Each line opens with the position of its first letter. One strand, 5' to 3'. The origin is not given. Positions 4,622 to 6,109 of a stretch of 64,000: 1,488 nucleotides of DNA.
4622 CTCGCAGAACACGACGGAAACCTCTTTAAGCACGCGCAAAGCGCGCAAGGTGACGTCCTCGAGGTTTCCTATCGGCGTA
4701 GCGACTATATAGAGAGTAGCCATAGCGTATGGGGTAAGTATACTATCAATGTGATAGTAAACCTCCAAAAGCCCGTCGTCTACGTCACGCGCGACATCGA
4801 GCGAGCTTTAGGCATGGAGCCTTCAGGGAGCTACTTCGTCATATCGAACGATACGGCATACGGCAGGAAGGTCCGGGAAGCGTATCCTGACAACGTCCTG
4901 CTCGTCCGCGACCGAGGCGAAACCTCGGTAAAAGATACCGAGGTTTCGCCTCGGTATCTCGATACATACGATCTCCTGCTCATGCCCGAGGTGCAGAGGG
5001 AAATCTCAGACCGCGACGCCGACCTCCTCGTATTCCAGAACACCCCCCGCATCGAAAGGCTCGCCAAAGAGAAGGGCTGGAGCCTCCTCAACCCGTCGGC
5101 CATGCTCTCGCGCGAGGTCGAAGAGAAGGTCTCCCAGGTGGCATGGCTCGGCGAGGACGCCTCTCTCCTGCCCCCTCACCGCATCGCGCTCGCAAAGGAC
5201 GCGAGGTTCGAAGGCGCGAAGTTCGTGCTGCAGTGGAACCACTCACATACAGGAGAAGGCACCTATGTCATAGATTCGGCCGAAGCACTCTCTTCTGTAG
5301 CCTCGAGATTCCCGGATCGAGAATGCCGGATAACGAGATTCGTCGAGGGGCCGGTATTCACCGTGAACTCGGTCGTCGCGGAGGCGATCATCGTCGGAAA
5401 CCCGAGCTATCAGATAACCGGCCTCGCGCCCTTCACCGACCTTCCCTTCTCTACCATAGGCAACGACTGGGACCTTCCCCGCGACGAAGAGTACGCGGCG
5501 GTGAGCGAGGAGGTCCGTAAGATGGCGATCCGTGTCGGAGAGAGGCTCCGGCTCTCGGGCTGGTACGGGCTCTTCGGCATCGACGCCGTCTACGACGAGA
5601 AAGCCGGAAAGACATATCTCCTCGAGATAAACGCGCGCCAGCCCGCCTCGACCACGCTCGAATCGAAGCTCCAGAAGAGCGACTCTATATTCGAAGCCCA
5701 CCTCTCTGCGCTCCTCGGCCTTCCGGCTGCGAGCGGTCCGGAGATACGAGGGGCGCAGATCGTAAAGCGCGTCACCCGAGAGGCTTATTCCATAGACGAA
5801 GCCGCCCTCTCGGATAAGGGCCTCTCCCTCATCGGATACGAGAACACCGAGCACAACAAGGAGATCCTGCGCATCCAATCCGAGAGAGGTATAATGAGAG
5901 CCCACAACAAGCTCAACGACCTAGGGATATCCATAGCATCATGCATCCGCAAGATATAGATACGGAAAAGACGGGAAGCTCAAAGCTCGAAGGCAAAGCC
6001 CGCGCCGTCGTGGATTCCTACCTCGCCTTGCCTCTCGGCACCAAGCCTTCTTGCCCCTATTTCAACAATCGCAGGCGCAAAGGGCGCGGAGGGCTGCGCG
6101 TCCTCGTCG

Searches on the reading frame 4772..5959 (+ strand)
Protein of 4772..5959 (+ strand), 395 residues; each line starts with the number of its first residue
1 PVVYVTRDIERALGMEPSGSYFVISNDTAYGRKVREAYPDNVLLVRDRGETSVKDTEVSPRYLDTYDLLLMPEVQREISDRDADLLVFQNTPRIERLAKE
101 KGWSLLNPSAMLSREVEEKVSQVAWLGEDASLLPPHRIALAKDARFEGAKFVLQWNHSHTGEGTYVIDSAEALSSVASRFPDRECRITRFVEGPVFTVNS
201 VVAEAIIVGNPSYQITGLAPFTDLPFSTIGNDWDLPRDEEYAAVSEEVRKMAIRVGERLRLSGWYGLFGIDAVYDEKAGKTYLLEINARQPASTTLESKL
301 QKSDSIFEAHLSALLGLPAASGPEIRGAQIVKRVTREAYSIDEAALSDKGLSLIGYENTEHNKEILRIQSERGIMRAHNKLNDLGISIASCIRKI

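Call 16: search_protein_families(library=ncbifam, proteins=[window:4772-5959:+], max_evalue=0.001)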
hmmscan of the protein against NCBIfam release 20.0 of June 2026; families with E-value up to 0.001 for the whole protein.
window:4772-5959:+ (395 aa): 2 families
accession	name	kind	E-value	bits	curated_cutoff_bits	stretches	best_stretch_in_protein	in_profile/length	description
NF005096.0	PRK06524.1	equivalog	2.1e-12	46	684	1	68-293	90-326/493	biotin carboxylase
NF053643.1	Ddl_archaea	equivalog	0.00084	18.4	500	0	245-290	230-272/367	putative pseudomurein biosynthesis ATP-grasp protein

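Call 32: search_solved_structures(query=window:4772-5959:+, max_evalue=1)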
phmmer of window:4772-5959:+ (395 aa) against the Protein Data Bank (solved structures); distinct sequences matched with E-value up to 1: 0.

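Call 39: search_solved_structures(query=A2, max_evalue=1, show_alignments=2)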
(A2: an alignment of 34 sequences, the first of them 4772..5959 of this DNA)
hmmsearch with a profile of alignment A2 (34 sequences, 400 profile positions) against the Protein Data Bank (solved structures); distinct sequences matched with E-value up to 1: 17.
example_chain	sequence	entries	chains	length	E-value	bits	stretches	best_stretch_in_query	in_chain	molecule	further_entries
3ax6_A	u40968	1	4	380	8.7e-06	28.2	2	101-171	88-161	Phosphoribosylaminoimidazole carboxylase, ATPase subunit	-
3k5h_A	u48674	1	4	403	0.017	17.3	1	242-332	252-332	Phosphoribosyl-aminoimidazole carboxylase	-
3k5i_A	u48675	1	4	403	0.017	17.3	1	242-332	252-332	Phosphoribosyl-aminoimidazole carboxylase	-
2odt_X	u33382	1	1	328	0.049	15.9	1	245-284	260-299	Inositol-tetrakisphosphate 1-kinase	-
13lz_A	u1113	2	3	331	0.05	15.8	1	245-284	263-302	Inositol-tetrakisphosphate 1-kinase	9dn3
2q7d_A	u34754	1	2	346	0.05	15.8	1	245-284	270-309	Inositol-tetrakisphosphate 1-kinase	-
2qb5_A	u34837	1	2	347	0.051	15.8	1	245-284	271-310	Inositol-tetrakisphosphate 1-kinase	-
8yi6_A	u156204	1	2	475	0.1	14.8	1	238-287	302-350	L-propargylglycine--L-glutamate ligase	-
7mcd_A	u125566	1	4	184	0.14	14.4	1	304-399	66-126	AI-designed TIM-barrel F15C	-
1yzn_A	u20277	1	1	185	0.24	13.6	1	217-312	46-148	GTP-binding protein YPT1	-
2rhd_A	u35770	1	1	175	0.24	13.6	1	216-273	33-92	Small GTP binding protein rab1a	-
3jza_A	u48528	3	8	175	0.25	13.6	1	217-278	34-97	Ras-related protein Rab-1B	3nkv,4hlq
6sku_B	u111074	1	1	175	0.25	13.6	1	217-278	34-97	Ras-related protein Rab-1B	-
4i1o_A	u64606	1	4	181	0.26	13.5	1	217-278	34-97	Ras-related protein Rab-1B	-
4fmc_F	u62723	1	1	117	0.31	13.2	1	217-276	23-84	Ras-related protein Rab-1A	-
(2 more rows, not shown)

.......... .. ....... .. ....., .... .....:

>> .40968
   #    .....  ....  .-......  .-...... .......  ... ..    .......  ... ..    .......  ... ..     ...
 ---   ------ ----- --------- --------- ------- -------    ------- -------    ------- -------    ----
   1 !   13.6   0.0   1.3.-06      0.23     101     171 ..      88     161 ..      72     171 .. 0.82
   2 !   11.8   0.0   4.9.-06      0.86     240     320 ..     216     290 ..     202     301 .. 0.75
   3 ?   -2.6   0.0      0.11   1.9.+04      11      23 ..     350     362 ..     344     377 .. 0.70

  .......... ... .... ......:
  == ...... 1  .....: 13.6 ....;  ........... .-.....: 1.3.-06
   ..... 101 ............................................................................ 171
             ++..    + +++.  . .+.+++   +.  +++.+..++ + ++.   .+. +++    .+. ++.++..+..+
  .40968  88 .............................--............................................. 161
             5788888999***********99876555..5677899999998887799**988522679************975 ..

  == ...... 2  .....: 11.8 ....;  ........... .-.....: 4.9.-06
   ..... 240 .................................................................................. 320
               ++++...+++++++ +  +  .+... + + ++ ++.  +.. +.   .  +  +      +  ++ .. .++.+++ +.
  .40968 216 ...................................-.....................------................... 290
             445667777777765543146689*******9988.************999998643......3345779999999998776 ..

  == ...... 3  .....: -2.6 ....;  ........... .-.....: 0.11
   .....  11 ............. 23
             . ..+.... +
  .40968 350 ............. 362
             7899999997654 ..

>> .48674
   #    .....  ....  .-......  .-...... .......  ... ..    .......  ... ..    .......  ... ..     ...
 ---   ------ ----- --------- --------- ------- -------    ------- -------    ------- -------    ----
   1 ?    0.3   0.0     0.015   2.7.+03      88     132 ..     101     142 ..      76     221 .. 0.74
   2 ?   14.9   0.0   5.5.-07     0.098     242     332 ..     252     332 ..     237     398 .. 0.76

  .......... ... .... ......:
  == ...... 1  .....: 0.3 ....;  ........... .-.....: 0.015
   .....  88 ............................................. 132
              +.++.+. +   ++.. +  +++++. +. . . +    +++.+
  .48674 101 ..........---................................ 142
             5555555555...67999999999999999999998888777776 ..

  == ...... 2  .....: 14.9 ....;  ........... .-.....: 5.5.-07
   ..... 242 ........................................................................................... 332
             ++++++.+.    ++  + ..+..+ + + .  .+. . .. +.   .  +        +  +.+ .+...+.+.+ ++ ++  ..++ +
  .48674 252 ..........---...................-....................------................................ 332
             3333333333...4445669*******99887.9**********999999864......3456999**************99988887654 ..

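Call 42: find_homologous_proteins(query=window:4772-5959:+, max_evalue=0.00001)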
Query window:4772-5959:+ (395 aa): 1176 proteins with E <= 0.00001 among 8000 candidates; the best 120 are listed.
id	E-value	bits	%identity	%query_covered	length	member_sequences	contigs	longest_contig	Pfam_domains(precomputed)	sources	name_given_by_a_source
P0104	3.0e-258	874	100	100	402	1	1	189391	PF02655.20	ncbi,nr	ncbi:MAG: ATP-grasp domain-containing protein [Candidatus Taylorbacteria bacterium]|nr:ATP-grasp dom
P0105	8.9e-185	632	73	100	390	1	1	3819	PF02655.20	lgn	-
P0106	2.6e-173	595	69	99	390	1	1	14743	-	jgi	jgi:hypothetical protein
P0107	1.6e-153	529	63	99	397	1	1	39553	-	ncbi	-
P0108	2.8e-150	519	60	99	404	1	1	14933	PF02655.20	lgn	-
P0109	3.7e-150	518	61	99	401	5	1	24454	-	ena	-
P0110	2.1e-149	516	62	99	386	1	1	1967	-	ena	-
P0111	3.3e-149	515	59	99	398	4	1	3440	PF02655.20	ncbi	-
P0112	8.1e-148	511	59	99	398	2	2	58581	PF02655.20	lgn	-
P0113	8.3e-148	511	60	99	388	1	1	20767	PF02655.20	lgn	-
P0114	4.4e-147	508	60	99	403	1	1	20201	-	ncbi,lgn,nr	ncbi:MAG TPA: hypothetical protein VHD69_02805 [Candidatus Paceibacterota bacterium]|nr:hypothetical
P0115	6.6e-147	508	60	99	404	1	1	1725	PF02655.20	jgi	-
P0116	1.0e-146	507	60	99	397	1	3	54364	PF02655.20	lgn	-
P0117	2.0e-146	506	60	99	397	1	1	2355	PF02655.20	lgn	-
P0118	2.5e-146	506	61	99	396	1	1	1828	PF02655.20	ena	-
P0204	8.3e-108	379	47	99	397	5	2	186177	PF02655.20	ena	-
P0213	2.8e-106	374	46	99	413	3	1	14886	PF02655.20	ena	-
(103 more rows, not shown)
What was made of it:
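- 4751..5959 (+): ATP-grasp carboxylate-amine ligase (402 aa), the conserved partner and proposed loader. Call 42 (more than 1176 family members).
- Tried and rejected: I therefore spent the last homologue search on the ATP-grasp (call 42).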

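Call 50: predict_structure(alignment_id=A5)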
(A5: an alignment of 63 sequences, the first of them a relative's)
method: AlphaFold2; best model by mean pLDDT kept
length: 402 residues; sequences in the alignment: 63
mean_pLDDT: 94.4   pTM: 0.91
mean pLDDT of the five models: 94.4, 93.9, 93.8, 93.6, 93.3
residues with pLDDT >= 90: 365; 70-90: 20; 50-70: 9; < 50: 8
segments of 3 or more residues with pLDDT < 50: 58-65
pLDDT, mean of each block of 10 residues (from residue 1): 89 96 97 96 98 71 62 96 98 96 98 97 95 97 97 97 76 96 95 96 98 98 96 94 97 98 98 98 97 89 96 97 96 98 97 98 93 98 98 98 96
secondary structure, 60 per line:
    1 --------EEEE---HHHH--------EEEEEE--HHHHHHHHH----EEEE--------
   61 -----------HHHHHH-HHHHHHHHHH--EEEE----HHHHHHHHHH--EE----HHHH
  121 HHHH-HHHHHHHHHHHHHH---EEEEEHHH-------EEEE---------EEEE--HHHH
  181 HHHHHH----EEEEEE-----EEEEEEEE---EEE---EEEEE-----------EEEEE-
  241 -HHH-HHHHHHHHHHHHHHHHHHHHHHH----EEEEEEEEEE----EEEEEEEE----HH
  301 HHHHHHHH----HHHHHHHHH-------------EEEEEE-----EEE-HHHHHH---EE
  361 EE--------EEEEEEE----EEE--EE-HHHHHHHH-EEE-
elements in order: E9-12 H16-19 E28-33 H36-44 E49-52 H72-77 H79-88 E91-94 H99-108 H117-124 H126-139 E143-147 E158-161 E171-174 H177-186 E191-196 E202-209 E213-215 E219-223 E235-239 H246-268 E273-282 E287-294 H299-308 H313-321 E335-340 E346-348 H350-355 E359-362 E371-377 E382-384 H390-397 E399-401
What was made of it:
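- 4751..5959 (+): Call 50 (AF2 pLDDT 94.4).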

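Call 61: search_protein_families(library=pfam, proteins=[P0104], max_evalue=0.01)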
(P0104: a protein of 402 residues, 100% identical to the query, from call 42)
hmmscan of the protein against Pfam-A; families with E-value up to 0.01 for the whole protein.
P0104 (402 aa): 2 families
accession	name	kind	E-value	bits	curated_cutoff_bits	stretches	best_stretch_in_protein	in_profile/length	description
PF02655.19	ATP-grasp_3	-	1.5e-05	25.6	23.2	1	125-297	3-157/160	ATP-grasp domain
PF14398.11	ATPgrasp_YheCD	-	0.0063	16.2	26.8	0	245-307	176-237/255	YheC/D like ATP-grasp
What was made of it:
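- On LysW/ArgW amino-group carrier protein: There is no RimK or LysX family hit in NCBIfam or Pfam (calls 16, 61).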

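Call 72: find_encoding_contigs(protein=P0204, flank=10000, max_places=1)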
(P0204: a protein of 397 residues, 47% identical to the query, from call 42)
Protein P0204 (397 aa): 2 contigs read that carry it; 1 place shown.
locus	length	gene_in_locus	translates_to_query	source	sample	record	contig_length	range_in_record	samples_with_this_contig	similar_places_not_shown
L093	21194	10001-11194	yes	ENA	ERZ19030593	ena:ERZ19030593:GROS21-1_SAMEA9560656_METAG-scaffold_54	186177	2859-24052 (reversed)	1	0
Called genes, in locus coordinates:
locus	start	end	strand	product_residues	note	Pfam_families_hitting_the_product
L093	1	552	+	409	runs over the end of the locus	PF13439:Glyco_transf_4, PF00534:Glycos_transf_1, PF13692:Glyco_trans_1_4, PF13524:Glyco_trans_1_2 (weak), PF20706:GT4-conflict (weak)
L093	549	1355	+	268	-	PF00535:Glycos_transf_2, PF10111:Glyco_tranf_2_2, PF13641:Glyco_tranf_2_3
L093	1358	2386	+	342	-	-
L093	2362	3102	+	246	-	PF03269:DUF268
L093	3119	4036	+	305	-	PF01531:Glyco_transf_11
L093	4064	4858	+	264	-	PF00535:Glycos_transf_2, PF10111:Glyco_tranf_2_2, PF13641:Glyco_tranf_2_3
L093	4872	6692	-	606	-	PF01935:DUF87 (weak), PF02534:T4SS-DNA_transf, PF10412:TrwB_AAD_bind, PF12696:TraG-D_C (weak)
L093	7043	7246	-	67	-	-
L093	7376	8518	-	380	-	PF13200:DUF4015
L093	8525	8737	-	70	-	-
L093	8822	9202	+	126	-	-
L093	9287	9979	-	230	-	PF00590:TP_methylase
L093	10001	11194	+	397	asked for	PF02655:ATP-grasp_3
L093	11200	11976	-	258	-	-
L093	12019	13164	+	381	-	PF00953:Glycos_transf_4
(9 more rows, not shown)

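Call 73: find_encoding_contigs(protein=P0213, flank=10000, max_places=1)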
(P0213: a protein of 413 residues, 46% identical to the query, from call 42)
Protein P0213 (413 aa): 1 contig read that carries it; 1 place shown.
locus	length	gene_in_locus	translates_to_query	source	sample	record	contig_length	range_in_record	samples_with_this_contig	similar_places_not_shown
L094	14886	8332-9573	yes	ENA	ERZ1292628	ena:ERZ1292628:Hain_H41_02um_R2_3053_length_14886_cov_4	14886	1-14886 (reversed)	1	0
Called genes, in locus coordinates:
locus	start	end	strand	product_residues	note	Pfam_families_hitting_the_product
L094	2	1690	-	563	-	?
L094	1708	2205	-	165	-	-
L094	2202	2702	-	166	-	PF07963:N_methyl (weak)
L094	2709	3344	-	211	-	PF07963:N_methyl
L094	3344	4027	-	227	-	-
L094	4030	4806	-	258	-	PF06750:A24_N_bact, PF01478:Peptidase_A24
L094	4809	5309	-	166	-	PF07963:N_methyl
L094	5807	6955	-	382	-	PF13200:DUF4015, PF14871:GHL6 (weak)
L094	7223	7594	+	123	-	-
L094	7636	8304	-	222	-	PF00590:TP_methylase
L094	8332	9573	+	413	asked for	PF02655:ATP-grasp_3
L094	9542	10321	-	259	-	-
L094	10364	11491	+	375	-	PF00953:Glycos_transf_4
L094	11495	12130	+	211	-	-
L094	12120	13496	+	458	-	PF01225:Mur_ligase, PF08245:Mur_ligase_M, PF02875:Mur_ligase_C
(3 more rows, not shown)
